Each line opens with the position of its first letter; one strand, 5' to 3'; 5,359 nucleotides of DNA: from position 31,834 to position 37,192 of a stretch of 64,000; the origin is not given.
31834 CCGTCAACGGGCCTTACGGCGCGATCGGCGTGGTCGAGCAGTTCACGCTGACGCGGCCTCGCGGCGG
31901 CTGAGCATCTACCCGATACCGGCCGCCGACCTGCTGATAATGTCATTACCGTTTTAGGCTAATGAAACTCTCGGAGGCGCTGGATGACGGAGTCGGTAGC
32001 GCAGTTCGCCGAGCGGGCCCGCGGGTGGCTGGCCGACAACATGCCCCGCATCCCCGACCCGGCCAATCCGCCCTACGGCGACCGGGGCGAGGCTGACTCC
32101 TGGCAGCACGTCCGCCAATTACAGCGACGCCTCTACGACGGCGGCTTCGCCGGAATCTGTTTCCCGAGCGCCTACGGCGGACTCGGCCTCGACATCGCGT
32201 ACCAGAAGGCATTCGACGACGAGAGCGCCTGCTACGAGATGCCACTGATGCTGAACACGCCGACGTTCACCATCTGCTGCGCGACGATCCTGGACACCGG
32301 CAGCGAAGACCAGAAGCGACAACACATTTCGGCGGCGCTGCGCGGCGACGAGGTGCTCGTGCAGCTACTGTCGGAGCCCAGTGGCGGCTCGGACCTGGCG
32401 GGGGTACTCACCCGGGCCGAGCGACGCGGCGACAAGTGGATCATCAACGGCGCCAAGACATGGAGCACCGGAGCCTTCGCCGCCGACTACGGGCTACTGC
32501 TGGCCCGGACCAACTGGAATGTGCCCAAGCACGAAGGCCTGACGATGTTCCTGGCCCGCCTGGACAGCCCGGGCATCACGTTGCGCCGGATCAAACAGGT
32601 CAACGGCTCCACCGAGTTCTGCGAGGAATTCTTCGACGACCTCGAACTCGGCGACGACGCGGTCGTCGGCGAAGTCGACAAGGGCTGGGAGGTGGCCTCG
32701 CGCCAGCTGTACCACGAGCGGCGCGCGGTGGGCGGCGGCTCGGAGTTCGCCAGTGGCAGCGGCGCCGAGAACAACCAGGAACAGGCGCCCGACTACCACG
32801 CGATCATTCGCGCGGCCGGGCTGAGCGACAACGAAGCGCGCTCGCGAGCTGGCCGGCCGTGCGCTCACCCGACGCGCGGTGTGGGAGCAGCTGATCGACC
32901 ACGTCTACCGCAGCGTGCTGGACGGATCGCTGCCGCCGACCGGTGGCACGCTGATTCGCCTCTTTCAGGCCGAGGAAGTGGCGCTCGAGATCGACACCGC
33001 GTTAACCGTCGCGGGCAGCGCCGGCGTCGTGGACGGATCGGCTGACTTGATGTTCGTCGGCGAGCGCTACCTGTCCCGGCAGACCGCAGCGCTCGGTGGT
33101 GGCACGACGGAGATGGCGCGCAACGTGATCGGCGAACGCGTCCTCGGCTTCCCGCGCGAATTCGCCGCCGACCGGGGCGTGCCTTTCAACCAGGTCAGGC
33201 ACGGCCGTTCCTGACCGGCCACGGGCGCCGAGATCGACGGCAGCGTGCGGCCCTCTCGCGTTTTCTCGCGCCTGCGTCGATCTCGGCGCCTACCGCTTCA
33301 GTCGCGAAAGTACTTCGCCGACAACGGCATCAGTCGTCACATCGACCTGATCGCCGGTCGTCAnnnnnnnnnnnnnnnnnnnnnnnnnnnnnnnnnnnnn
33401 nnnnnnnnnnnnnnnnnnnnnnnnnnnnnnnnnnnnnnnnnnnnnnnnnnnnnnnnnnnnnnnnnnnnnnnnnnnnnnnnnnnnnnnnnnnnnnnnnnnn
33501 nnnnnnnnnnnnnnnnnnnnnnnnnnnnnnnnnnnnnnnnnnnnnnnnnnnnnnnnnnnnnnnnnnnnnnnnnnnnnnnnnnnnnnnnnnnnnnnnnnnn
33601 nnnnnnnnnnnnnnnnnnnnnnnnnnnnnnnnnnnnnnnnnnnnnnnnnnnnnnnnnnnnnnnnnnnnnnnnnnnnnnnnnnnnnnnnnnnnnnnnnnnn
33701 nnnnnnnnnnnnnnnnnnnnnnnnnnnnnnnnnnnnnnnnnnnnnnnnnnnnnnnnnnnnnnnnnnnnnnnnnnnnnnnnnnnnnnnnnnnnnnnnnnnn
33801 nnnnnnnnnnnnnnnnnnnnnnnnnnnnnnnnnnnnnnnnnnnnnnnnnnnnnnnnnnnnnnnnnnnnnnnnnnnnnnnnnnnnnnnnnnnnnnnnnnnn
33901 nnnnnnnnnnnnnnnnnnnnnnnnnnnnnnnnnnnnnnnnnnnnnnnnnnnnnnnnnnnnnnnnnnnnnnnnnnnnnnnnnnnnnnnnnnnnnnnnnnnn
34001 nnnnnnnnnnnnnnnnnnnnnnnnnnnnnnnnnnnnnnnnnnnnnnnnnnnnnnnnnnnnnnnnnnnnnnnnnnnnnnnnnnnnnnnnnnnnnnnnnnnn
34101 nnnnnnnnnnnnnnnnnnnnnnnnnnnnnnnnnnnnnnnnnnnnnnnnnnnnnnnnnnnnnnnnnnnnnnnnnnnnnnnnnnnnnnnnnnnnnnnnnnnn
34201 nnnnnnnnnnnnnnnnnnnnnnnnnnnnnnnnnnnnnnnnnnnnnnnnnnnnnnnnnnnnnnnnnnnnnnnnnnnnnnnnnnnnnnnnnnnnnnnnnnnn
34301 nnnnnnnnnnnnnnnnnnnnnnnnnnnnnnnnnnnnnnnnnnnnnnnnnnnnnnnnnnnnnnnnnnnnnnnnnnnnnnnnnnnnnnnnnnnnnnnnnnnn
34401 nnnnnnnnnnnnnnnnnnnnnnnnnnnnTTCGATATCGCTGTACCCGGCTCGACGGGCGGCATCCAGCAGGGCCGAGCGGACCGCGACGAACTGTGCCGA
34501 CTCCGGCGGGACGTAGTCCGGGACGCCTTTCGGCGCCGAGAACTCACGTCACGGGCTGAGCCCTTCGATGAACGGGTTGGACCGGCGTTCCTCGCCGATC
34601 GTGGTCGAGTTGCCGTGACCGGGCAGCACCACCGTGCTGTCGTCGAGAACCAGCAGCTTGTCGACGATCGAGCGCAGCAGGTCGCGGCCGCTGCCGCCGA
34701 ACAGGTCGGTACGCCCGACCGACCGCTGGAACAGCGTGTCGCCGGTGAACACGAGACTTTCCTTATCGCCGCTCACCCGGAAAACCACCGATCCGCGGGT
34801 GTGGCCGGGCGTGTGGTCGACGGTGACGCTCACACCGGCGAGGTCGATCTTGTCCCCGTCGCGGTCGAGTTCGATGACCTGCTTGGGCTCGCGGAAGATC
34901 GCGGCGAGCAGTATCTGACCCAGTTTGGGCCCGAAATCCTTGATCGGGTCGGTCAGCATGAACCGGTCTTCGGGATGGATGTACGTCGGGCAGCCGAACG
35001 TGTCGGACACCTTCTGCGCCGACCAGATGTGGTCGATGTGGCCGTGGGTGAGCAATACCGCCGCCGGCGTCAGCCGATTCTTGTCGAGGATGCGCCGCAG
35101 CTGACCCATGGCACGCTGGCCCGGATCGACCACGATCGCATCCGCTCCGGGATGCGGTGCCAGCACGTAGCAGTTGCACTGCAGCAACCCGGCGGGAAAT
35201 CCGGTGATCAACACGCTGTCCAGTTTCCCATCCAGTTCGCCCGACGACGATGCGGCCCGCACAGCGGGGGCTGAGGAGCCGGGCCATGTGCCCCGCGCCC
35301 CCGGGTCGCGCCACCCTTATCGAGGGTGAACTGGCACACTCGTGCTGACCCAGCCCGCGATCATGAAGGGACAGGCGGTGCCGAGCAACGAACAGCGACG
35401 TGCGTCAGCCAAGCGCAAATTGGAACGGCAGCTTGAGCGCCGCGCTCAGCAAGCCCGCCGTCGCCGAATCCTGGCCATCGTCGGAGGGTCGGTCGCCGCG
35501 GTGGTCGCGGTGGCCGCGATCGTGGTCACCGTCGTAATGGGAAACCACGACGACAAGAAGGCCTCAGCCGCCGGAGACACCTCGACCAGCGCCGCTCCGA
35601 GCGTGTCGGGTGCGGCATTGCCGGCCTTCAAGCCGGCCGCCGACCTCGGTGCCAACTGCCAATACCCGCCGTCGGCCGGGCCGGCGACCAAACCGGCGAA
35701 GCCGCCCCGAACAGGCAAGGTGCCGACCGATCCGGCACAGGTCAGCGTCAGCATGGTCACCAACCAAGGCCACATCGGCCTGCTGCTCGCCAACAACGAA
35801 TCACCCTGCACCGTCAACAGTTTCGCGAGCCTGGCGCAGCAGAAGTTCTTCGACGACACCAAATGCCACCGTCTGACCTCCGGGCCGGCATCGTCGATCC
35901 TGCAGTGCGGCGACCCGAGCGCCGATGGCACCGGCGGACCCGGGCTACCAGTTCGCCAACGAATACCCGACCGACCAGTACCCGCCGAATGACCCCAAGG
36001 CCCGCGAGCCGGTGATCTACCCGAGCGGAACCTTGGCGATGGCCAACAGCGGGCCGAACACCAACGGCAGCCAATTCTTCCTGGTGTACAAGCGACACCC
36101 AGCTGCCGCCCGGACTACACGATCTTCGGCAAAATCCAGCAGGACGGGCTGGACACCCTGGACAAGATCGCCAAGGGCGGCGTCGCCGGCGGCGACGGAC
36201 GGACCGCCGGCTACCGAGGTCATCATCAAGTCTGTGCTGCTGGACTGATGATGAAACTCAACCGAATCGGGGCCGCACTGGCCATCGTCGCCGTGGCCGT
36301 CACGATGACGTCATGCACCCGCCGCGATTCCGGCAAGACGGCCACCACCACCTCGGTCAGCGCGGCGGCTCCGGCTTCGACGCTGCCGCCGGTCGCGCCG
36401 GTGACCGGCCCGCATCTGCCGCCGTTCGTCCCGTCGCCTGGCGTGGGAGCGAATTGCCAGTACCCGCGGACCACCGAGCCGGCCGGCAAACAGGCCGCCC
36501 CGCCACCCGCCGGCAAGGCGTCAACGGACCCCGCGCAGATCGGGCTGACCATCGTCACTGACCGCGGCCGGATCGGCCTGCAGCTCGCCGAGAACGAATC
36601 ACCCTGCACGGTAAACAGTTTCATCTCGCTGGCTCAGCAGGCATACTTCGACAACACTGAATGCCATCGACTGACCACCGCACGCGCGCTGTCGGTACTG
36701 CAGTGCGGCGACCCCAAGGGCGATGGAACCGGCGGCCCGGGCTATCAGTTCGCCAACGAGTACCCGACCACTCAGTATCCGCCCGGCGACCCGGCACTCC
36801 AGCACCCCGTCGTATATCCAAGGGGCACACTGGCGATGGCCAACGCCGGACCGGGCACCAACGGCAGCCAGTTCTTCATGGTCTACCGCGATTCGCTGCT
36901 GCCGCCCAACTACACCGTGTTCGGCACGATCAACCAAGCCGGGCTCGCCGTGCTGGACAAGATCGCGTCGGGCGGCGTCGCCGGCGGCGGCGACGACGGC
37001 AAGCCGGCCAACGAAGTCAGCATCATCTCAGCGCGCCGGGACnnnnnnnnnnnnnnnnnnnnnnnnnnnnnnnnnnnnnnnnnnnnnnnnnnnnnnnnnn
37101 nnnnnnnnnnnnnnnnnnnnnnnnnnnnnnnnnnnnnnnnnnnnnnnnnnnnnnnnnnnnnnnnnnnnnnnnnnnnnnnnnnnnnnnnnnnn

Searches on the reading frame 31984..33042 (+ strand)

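Call 36: search_protein_families(library=pfam, proteins=[window:31984-33042:+], max_evalue=0.001)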
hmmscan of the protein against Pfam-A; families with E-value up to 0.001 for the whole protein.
window:31984-33042:+ (353 aa): 2 families
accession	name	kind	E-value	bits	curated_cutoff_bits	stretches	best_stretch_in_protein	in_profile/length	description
PF02770.24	Acyl-CoA_dh_M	-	1.6e-18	67.1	33.3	1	129-219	4-96/97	Acyl-CoA dehydrogenase, middle domain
PF02771.21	Acyl-CoA_dh_N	-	3.2e-09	37.6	22.9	1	37-121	28-112/113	Acyl-CoA dehydrogenase, N-terminal domain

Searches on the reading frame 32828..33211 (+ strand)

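Call 36: search_protein_families(library=pfam, proteins=[window:32828-33211:+], max_evalue=0.001)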
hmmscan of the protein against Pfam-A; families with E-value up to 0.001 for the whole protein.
window:32828-33211:+ (128 aa): 1 family
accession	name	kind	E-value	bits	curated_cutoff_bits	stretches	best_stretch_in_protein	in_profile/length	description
PF00441.29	Acyl-CoA_dh_1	-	0.00012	22.7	22.4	1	10-106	58-150/150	Acyl-CoA dehydrogenase, C-terminal domain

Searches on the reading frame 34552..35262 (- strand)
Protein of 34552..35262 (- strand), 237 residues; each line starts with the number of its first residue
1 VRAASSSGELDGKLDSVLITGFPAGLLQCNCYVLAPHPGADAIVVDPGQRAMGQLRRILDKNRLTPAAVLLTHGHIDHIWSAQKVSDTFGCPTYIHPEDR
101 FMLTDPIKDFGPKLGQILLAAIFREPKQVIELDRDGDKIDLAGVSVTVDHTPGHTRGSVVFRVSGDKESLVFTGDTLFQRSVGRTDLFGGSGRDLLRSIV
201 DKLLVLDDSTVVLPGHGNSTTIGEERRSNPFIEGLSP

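Call 36: search_protein_families(library=pfam, proteins=[window:34552-35262:-], max_evalue=0.001)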
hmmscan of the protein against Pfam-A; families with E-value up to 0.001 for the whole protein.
window:34552-35262:- (237 aa): 3 families
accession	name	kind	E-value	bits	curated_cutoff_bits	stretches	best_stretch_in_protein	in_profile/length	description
PF00753.33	Lactamase_B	-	3.6e-35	122.1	22.7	1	25-216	2-196/196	Metallo-beta-lactamase superfamily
PF12706.13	Lactamase_B_2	-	2.4e-06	27.7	27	1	43-176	3-143/200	Beta-lactamase superfamily domain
PF13483.12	Lactamase_B_3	-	9.3e-05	22.9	24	1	29-182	7-117/160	Beta-lactamase superfamily domain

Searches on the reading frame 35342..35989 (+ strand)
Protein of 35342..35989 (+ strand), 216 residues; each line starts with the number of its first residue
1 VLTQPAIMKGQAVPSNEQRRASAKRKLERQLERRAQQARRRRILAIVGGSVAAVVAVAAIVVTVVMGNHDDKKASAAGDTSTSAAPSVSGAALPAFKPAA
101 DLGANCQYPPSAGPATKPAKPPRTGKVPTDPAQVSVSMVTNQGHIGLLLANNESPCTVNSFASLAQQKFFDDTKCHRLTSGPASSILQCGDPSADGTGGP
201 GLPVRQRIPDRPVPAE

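Call 80: search_protein_families(library=pfam, proteins=[window:35342-35989:+], max_evalue=0.01)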
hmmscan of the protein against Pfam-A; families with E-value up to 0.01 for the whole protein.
window:35342-35989:+ (216 aa): 2 families
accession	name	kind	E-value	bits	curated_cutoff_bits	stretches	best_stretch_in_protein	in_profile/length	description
PF00160.26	Pro_isomerase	-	7.6e-08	33.2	21.7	1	136-199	2-63/159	Cyclophilin type peptidyl-prolyl cis-trans isomerase/CLD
PF17524.7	CnrY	-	0.0085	16.9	25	0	21-67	26-73/98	Anti-sigma factor CnrY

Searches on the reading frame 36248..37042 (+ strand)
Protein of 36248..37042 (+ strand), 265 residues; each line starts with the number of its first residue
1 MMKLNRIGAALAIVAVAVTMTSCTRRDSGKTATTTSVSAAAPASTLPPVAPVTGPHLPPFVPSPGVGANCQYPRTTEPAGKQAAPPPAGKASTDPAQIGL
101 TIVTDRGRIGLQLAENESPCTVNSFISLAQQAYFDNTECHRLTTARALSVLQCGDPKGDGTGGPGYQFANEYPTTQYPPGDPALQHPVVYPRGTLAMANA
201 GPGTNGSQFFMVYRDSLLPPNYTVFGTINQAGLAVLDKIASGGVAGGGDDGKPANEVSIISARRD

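Call 80: search_protein_families(library=pfam, proteins=[window:36248-37042:+], max_evalue=0.01)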
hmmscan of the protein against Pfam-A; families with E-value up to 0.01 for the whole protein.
window:36248-37042:+ (265 aa): 1 family
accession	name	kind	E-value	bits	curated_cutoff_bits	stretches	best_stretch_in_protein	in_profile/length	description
PF00160.26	Pro_isomerase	-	1.7e-24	87.3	21.7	1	101-262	3-157/159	Cyclophilin type peptidyl-prolyl cis-trans isomerase/CLD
